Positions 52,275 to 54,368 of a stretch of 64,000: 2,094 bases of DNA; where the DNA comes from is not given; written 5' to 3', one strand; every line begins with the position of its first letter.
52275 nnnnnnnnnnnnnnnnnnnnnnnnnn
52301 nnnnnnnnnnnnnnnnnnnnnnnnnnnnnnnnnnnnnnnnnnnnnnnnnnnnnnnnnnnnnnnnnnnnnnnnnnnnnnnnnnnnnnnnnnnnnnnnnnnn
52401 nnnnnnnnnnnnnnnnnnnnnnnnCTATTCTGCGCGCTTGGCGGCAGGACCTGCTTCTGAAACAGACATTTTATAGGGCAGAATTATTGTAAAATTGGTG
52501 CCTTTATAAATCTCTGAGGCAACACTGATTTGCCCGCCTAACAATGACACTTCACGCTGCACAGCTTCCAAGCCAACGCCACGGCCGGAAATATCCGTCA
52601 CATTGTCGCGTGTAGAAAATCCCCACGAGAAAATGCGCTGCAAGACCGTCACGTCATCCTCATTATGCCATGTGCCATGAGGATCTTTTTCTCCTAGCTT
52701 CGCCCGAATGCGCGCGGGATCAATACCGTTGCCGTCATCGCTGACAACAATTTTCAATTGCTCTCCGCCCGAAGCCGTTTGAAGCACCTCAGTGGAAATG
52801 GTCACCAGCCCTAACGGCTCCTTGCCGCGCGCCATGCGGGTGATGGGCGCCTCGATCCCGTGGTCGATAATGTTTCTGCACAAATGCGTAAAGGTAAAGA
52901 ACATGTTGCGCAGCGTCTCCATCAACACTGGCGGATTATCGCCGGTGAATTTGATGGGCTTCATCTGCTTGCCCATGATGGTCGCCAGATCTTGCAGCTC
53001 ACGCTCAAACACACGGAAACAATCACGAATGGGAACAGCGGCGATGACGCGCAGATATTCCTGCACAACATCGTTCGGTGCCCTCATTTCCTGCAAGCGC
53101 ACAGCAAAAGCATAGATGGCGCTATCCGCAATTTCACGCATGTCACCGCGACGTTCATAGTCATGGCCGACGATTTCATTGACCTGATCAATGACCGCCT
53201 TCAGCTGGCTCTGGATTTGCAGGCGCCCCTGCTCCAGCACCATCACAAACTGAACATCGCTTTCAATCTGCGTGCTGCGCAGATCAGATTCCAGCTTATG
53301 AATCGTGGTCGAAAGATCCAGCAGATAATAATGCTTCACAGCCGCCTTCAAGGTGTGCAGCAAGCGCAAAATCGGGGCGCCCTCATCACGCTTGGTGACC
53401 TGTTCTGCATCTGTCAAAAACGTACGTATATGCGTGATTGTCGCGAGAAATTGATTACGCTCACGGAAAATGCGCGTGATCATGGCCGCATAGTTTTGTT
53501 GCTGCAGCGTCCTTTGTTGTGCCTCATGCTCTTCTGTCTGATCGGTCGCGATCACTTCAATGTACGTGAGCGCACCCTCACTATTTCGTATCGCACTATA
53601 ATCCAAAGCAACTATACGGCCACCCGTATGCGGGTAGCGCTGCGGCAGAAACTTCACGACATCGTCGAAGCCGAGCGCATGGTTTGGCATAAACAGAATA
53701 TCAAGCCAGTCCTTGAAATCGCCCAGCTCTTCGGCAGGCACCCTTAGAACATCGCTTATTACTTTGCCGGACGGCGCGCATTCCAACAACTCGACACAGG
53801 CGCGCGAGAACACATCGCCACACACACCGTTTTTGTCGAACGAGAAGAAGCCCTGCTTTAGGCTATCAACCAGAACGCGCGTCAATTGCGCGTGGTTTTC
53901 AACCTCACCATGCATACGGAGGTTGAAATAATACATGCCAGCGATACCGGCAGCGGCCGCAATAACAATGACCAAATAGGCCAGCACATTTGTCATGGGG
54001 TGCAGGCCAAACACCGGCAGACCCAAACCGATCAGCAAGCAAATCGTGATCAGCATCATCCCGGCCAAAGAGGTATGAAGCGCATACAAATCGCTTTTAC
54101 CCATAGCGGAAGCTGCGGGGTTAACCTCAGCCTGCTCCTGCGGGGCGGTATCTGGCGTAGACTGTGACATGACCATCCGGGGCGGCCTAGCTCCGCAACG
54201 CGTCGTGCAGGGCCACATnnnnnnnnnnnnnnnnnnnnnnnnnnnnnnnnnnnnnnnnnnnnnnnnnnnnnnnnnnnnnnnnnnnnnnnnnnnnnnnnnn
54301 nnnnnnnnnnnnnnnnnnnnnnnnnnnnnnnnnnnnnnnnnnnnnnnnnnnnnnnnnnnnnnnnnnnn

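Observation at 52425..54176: CheA-family kinase that appears to be its own receptor: TM anchor + PAS-like sensor + HPt + P3/P4 core, no CheW-like P5 domain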

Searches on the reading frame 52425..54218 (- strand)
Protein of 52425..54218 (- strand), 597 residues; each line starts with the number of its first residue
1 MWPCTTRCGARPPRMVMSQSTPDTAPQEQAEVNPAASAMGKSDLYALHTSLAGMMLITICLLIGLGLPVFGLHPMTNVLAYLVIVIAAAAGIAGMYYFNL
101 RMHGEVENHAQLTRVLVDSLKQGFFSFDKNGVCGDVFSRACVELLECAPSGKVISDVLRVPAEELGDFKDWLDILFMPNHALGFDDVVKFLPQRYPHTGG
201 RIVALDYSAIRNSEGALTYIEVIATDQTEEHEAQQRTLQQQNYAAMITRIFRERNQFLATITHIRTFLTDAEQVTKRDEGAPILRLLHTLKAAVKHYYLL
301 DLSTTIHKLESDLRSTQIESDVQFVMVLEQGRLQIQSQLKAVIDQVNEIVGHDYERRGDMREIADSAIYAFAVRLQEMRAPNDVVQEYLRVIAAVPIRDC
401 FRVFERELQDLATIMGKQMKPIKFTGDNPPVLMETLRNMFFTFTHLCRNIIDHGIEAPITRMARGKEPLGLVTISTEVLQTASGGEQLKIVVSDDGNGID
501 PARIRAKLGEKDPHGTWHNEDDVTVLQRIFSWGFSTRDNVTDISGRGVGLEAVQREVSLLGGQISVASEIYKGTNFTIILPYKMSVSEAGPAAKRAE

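Call 3: search_protein_families(library=pfam, proteins=[window:52425-54218:-], max_evalue=1)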
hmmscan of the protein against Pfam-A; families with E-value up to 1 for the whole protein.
window:52425-54218:- (597 aa): 5 families
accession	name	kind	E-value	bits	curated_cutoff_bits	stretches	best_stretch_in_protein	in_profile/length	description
PF02518.31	HATPase_c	-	5.5e-16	59.4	26.4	1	444-582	7-109/111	Histidine kinase-, DNA gyrase B-, and HSP90-like ATPase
PF01627.28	Hpt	-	0.028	15.1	24.6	1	264-339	10-74/84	Hpt domain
PF20556.3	DUF6768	-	0.077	13.1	27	1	228-268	13-53/123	Family of unknown function (DUF6768)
PF13589.12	HATPase_c_3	-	0.086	13.3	25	1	483-509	30-55/137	Histidine kinase-, DNA gyrase B-, and HSP90-like ATPase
PF10487.15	Nup188_N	-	0.48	9.7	22.4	1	228-327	88-183/459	Nucleoporin Nup188, N-terminal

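Call 4: search_protein_families(library=ncbifam, proteins=[window:52425-54218:-], max_evalue=1)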
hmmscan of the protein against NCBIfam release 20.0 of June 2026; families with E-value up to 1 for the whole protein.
window:52425-54218:- (597 aa): 32 families (the best 25 are shown)
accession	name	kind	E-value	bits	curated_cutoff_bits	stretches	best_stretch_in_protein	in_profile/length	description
NF041336.1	CheA_Halo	equivalog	2.2e-34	119.1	950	1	338-586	300-541/666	chemotaxis protein CheA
NF007835.0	PRK10547.1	equivalog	4.3e-33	114.8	793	1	382-586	331-527/670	chemotaxis protein CheA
NF010411.0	PRK13837.1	equivalog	1.2e-10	40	647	1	524-588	622-681/828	two-component system VirA-like sensor kinase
NF008298.1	PRK11086.1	subfamily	3.6e-09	35.6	520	1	525-584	473-527/529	DcuS/MalK family sensor histidine kinase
NF008468.0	PRK11360.1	equivalog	3.2e-08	32.4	646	1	525-585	556-611/616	two-component system sensor histidine kinase AtoS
NF045595.1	HK_scytonemin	equivalog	7e-08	31.3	865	1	528-583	582-636/637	scytonemin biosynthesis sensor histidine kinase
NF041947.1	LuxQ_Vibrio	equivalog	2.1e-07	29.3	1200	1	541-589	655-703/843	quorum-sensing autoinducer 2 sensor kinase/phosphatase LuxQ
NF038297.2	hybrid_HK_HrmK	equivalog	5.5e-07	28.6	725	1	540-585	415-460/607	hybrid histidine kinase/response regulator HrmK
NF047874.1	MASE3_PAS_HK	subfamily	1.8e-06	27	560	1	544-588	587-631/655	MASE3 domain-containing sensor histidine kinase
TIGR02956.1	TMAO_torS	equivalog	2.8e-06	25.8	676.5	1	528-593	629-693/967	TMAO reductase system sensor histidine kinase/response regulator TorS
NF052574.1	HisKinEspCMyxo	equivalog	3.2e-06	25.6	1200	1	524-584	582-639/785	serine histidine kinase EspC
NF007688.0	PRK10364.1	equivalog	4.2e-06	25.8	479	1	526-584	400-453/460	two-component system sensor histidine kinase ZraS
NF046044.1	PnpS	equivalog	4.4e-05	22.7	400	1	543-581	352-390/390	two-component system histidine kinase PnpS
TIGR02916.1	PEP_his_kin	equivalog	5.2e-05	22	300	1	541-581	639-679/679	XrtA/PEP-CTERM system histidine kinase PrsK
NF041832.1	near_NosP_CTERM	subfamily_domain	0.00012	21.3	400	1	541-587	184-230/370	NahK/ErcS family hybrid sensor histidine kinase/response regulator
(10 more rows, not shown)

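Call 5: find_homologous_proteins(query=window:52425-54176:-, max_evalue=0.001)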
Query window:52425-54176:- (583 aa): 236 proteins with E <= 0.001 among 8000 candidates; the best 120 are listed.
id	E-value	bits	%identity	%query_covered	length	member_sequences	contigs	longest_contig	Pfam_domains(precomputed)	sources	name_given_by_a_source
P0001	0.0e+0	1305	100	100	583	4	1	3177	PF02518.32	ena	-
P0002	3.6e-298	1008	75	99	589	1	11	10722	PF02518.32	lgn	-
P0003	7.5e-205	700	54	93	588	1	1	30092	PF02518.32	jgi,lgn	-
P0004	7.1e-204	697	55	99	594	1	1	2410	PF02518.32,PF01627.29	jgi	-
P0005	7.3e-204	697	55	98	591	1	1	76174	PF02518.32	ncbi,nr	ncbi:MAG: ATP-binding protein [Alphaproteobacteria bacterium]|nr:ATP-binding protein [Alphaproteobac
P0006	1.7e-203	695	56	93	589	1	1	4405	PF02518.32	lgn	-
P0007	2.3e-203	695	54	96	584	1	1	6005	PF02518.32,PF01627.29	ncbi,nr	ncbi:MAG TPA: ATP-binding protein [Alphaproteobacteria bacterium]|nr:ATP-binding protein [Alphaprote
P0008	7.5e-203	693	54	93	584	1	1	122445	PF02518.32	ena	-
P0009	2.1e-202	692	54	96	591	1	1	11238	PF02518.32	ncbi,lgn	ncbi:MAG: ATP-binding protein [Alphaproteobacteria bacterium]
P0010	5.8e-202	690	54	93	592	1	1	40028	PF02518.32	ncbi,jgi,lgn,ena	jgi:two-component system chemotaxis sensor kinase CheA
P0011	7.4e-202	690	55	92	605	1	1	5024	PF02518.32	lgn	-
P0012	2.0e-201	688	55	94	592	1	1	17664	PF02518.32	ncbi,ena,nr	ncbi:MAG TPA: ATP-binding protein [Alphaproteobacteria bacterium]|nr:ATP-binding protein [Alphaprote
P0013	3.0e-201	688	54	99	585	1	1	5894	PF02518.32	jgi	jgi:two-component system chemotaxis sensor kinase CheA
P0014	3.8e-201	688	55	93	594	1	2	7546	PF02518.32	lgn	-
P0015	7.8e-201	687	55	92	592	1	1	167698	PF02518.32,PF01627.29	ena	-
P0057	3.5e-191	655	53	93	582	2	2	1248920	PF02518.32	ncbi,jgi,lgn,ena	-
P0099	6.3e-183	627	51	97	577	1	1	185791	PF02518.32,PF01627.29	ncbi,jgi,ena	ncbi:MAG: ATP-binding protein [Bdellovibrionales bacterium]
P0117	4.4e-180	618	48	98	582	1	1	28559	PF02518.32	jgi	-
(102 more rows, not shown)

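Call 7: find_related_loci(query=window:52425-54176:-, collection=genome_contigs, flank=6000)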
Query window:52425-54176:- (583 aa) in genome_contigs; peptide patterns used: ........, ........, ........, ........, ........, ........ (x = any residue, [..] = any of these).
18 stretches matched a pattern; 2 encode a relative of the query (tblastn E <= 1e-3); 2 distinct loci.
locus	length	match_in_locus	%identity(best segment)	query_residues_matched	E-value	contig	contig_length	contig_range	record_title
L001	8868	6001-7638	53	33-576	0e+0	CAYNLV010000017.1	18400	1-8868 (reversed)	MAG TPA_asm: uncultured Rhodospirillaceae bacterium isolate binchicken_co117_449 genome assembly, contig: NODE_5639_leng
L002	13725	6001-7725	55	2-572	0e+0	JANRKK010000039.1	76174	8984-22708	MAG: Alphaproteobacteria bacterium isolate bins.322 k141_3707044, whole genome shotgun sequence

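Call 9: find_encoding_contigs(protein=P0057, flank=8000, max_places=3)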
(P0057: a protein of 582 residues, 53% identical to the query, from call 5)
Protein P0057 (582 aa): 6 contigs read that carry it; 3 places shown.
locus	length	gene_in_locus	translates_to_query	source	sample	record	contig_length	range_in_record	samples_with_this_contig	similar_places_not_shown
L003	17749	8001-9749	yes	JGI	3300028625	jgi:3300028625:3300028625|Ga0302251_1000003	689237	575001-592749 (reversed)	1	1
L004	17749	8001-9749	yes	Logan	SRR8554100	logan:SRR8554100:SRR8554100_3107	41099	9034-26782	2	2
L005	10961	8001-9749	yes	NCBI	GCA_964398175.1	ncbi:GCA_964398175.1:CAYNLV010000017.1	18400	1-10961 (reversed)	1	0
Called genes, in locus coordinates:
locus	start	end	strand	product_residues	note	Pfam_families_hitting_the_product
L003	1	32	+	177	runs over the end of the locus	PF00347:Ribosomal_L6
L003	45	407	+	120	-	PF00861:Ribosomal_L18p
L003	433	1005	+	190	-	PF00333:Ribosomal_S5, PF03719:Ribosomal_S5_C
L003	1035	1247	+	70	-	PF00327:Ribosomal_L30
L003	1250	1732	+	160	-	PF00828:Ribosomal_L27A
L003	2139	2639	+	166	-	-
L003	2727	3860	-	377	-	PF00702:Hydrolase (faint)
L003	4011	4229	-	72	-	-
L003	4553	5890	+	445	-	PF00344:SecY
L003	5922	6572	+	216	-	PF00406:ADK, PF13207:AAA_17, PF13238:AAA_18, PF13671:AAA_33 (weak), PF17213:Hydin_ADK (faint), PF05191:ADK_lid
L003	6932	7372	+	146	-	PF00072:Response_reg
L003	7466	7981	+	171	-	PF13690:CheX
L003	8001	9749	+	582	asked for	PF02518:HATPase_c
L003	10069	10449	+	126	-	PF00416:Ribosomal_S13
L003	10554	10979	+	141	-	PF00411:Ribosomal_S11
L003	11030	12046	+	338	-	PF01193:RNA_pol_L, PF01000:RNA_pol_A_bac, PF03118:RNA_pol_A_CTD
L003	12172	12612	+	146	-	PF01196:Ribosomal_L17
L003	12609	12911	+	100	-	-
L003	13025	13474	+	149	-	PF01467:CTP_transf_like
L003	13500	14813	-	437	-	PF04464:Glyphos_transf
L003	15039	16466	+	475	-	PF00089:Trypsin, PF13365:Trypsin_2, PF14685:PDZ_Tricorn (faint), PF00595:PDZ, PF13180:PDZ_2, PF17820:PDZ_6, PF00595:PDZ (weak), PF13180:PDZ_2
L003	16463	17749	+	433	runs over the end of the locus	PF01078:Mg_chelatase (faint), PF05496:RuvB_N, PF00004:AAA, PF07728:AAA_5, PF13173:AAA_14 (weak), PF14532:Sigma54_activ_2 (weak), PF16193:AAA_assoc_2, PF12002:MgsA_C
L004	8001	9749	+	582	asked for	PF02518:HATPase_c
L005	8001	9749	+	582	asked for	PF02518:HATPase_c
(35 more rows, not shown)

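Call 20: search_solved_structures(query=A1, max_evalue=0.01, show_alignments=2)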
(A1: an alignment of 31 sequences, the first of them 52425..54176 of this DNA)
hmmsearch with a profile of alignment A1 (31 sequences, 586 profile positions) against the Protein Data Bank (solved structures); distinct sequences matched with E-value up to 0.01: 20.
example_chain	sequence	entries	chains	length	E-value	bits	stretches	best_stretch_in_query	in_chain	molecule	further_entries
6s1k_A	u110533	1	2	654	6.1e-38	133.7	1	326-576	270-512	Chemotaxis protein CheA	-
8c5v_A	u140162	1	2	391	7.5e-38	133.4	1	329-576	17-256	Chemotaxis protein CheA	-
3ja6_C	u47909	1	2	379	4.4e-36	127.5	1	372-578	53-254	Chemotaxis protein CheA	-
2ch4_A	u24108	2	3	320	4.6e-36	127.5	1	383-578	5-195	CHEMOTAXIS PROTEIN CHEA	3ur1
4xiv_A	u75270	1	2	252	6.3e-36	127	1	334-571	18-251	Chemotaxis protein CheA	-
1b3q_A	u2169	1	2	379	7.1e-36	126.8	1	372-575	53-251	PROTEIN (CHEMOTAXIS PROTEIN CHEA)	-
1i5d_A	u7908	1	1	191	9.1e-36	126.5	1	379-571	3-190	CHEMOTAXIS PROTEIN CHEA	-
6mi6_A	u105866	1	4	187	3e-35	124.8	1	381-570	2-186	Chemotaxis protein CheA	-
1i58_A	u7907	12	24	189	3.3e-35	124.7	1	383-571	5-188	CHEMOTAXIS PROTEIN CHEA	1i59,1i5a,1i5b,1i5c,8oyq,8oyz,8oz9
4jpb_A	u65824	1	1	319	4.7e-34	120.8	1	383-578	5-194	Chemotaxis protein CheA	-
3d36_A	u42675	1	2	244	2.9e-05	25.8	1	532-572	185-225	Sporulation kinase B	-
9jfj_A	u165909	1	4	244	0.0016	20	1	530-573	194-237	Sensor histidine kinase ZraS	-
6paj_A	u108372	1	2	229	0.0036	18.8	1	533-570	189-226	Sensor protein SrrB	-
2c2a_A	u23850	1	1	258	0.0045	18.5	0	517-571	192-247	SENSOR HISTIDINE KINASE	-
3dge_A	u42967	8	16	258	0.0045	18.5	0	517-571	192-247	Sensor protein | Histidine kinase | Sensor histidine kinase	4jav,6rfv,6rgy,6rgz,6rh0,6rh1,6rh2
2ld6_A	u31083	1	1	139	0.0059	18.1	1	255-344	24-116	Chemotaxis protein CheA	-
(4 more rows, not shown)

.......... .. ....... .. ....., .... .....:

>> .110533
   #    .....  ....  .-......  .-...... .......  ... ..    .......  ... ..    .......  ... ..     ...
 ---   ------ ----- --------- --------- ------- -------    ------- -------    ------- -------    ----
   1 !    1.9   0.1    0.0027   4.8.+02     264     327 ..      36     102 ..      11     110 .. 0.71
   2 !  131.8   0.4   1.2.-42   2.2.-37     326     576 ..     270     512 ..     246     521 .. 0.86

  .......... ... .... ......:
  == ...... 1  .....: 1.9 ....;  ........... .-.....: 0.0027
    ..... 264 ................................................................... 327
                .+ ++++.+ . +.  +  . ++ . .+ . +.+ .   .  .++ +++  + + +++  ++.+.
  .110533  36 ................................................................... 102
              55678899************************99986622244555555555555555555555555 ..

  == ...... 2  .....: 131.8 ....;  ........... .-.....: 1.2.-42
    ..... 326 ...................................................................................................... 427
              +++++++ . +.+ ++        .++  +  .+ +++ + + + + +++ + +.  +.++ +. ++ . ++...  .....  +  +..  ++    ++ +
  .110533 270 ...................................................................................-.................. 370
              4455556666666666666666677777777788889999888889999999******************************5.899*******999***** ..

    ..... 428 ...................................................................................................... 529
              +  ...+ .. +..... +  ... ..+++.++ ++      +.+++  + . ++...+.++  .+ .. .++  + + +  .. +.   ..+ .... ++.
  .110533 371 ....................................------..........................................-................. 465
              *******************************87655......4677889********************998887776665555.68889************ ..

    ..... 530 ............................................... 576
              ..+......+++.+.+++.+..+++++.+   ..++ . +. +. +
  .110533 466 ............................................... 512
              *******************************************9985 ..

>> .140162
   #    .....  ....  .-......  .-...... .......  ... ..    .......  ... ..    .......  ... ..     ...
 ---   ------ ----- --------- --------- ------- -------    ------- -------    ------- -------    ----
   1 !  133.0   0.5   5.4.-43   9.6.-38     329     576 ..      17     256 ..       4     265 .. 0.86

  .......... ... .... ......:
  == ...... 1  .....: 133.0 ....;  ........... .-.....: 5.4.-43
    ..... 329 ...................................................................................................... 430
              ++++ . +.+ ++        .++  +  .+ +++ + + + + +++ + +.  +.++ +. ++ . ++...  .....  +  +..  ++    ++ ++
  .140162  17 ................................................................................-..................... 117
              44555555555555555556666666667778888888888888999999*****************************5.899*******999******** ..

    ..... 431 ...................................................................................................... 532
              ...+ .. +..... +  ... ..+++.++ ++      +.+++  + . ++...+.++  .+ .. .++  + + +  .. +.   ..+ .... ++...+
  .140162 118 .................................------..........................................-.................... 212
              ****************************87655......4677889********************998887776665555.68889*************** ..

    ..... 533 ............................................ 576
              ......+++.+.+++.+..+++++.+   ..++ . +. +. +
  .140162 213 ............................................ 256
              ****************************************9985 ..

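Call 22: find_encoding_contigs(protein=P0005, flank=7000, max_places=1)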
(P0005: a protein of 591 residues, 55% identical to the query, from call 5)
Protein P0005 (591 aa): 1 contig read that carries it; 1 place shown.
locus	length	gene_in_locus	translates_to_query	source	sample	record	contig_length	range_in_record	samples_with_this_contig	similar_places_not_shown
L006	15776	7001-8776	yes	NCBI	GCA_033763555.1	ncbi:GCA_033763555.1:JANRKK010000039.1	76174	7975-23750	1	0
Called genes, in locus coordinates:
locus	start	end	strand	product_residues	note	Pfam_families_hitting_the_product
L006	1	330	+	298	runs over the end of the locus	PF01471:PG_binding_1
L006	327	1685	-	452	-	PF00483:NTP_transferase, PF01128:IspD, PF12804:NTP_transf_3, PF25087:GMPPB_C (weak), PF00132:Hexapep, PF25087:GMPPB_C, PF00132:Hexapep, PF14602:Hexapep_2 (weak), +1 more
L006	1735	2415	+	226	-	PF00702:Hydrolase, PF08282:Hydrolase_3 (faint), PF12710:HAD, PF13419:HAD_2, PF13242:Hydrolase_like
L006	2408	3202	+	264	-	PF13578:Methyltransf_24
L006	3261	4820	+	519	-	PF00587:tRNA-synt_2b, PF03129:HGTP_anticodon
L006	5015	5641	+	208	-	PF18539:DUF5625 (weak)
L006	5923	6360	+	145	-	PF00072:Response_reg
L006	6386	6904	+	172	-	PF13690:CheX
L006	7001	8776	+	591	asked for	PF02518:HATPase_c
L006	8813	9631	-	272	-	PF00497:SBP_bac_3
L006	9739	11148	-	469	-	PF03951:Gln-synt_N, PF00120:Gln-synt_C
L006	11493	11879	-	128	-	PF06750:A24_N_bact, PF25207:DUF7837 (faint)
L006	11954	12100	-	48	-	-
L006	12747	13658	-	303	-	PF01218:Coprogen_oxidas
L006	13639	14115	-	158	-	PF00588:SpoU_methylase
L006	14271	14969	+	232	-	PF10399:UCR_Fe-S_N, PF00355:Rieske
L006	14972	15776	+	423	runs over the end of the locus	PF00033:Cytochrome_B, PF13631:Cytochrom_B_N_2, PF00032:Cytochrom_B_C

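Call 23: find_encoding_contigs(protein=P0099, flank=7000, max_places=1)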
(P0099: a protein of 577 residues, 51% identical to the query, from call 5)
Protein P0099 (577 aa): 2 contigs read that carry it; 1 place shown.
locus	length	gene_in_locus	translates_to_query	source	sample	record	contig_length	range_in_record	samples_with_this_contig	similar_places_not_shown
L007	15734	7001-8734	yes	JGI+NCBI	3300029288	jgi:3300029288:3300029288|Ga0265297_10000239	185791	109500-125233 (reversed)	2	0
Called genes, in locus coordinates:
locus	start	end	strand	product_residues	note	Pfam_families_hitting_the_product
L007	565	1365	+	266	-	-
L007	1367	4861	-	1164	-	PF02463:SMC_N, PF13175:AAA_15 (weak), PF13304:AAA_21 (weak), PF13476:AAA_23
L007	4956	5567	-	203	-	PF13462:Thioredoxin_4, PF13098:Thioredoxin_2 (weak), PF01323:DSBA (faint)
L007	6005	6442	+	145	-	PF00072:Response_reg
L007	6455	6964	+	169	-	PF13690:CheX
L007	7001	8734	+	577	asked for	PF01627:Hpt (weak), PF02518:HATPase_c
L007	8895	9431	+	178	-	PF00416:Ribosomal_S13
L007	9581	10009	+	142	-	PF00411:Ribosomal_S11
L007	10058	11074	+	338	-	PF01193:RNA_pol_L, PF01000:RNA_pol_A_bac, PF03118:RNA_pol_A_CTD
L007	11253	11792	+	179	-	PF01196:Ribosomal_L17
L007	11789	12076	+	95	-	-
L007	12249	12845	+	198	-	-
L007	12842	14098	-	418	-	PF00350:Dynamin_N (faint), PF01926:MMR_HSR1, PF18128:HydF_dimer, PF18133:HydF_tetramer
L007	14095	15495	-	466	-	PF00206:Lyase_1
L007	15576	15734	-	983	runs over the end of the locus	PF12838:Fer4_7, PF13187:Fer4_9 (weak), PF13237:Fer4_10, PF14697:Fer4_21 (weak), PF02906:Fe_hyd_lg_C, PF00512:HisKA, PF02518:HATPase_c, PF00072:Response_reg, +3 more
